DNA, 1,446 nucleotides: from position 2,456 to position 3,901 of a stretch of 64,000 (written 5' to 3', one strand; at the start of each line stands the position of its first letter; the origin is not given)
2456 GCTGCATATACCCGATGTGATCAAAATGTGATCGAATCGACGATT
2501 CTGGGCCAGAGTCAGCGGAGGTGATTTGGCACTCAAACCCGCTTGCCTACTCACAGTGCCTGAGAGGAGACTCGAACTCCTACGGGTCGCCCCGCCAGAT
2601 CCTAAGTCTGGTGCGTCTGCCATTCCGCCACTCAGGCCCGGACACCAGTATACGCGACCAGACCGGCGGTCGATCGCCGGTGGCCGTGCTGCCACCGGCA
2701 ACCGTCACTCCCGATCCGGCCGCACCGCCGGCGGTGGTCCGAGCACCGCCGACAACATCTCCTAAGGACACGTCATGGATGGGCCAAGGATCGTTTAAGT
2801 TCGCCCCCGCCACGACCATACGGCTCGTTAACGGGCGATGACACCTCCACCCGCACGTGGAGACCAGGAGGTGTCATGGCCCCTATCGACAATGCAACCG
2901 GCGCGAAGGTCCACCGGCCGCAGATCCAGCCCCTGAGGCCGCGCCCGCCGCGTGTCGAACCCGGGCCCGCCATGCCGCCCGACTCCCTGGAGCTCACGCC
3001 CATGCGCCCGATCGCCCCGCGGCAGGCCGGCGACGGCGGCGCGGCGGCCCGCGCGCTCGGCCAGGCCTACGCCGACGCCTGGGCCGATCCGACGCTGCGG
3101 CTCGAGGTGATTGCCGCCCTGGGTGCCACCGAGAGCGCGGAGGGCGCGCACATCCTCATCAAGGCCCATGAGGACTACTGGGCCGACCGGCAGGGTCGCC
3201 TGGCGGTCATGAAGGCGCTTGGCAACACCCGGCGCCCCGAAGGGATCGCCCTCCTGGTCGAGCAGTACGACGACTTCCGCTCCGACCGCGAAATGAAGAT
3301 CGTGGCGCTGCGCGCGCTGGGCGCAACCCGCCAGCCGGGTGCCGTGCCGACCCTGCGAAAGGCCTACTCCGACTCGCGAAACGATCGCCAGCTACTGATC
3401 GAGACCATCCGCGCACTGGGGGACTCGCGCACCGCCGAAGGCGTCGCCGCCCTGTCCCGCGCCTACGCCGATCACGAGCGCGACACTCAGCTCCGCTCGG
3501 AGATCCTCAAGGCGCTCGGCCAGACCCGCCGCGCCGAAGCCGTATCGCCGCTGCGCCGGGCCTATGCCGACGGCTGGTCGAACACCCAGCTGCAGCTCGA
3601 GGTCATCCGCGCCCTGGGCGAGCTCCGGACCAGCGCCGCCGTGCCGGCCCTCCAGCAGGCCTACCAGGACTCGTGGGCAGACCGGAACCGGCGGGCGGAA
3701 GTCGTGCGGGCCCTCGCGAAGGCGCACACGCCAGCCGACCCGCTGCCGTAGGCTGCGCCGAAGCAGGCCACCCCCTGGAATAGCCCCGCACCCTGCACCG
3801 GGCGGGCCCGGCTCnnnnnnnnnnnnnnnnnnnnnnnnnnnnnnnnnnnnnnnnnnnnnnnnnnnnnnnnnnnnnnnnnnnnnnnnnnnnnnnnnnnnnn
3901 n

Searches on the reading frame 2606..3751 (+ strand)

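Call 50: search_protein_families(library=pfam, proteins=[window:2606-3751:+], max_evalue=0.001)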
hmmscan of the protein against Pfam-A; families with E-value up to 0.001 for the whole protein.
window:2606-3751:+ (381 aa): 3 families
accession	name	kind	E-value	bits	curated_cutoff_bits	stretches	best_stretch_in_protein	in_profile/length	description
PF13646.12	HEAT_2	-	5.1e-25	88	27.7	4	291-371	11-88/88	HEAT repeats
PF03130.22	HEAT_PBS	-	5e-13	48.6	20.9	0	330-355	2-27/27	PBS lyase HEAT-like repeat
PF11838.14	ERAP1_C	-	4.2e-05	23.6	38.2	0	157-270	122-241/318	ERAP1-like C-terminal domain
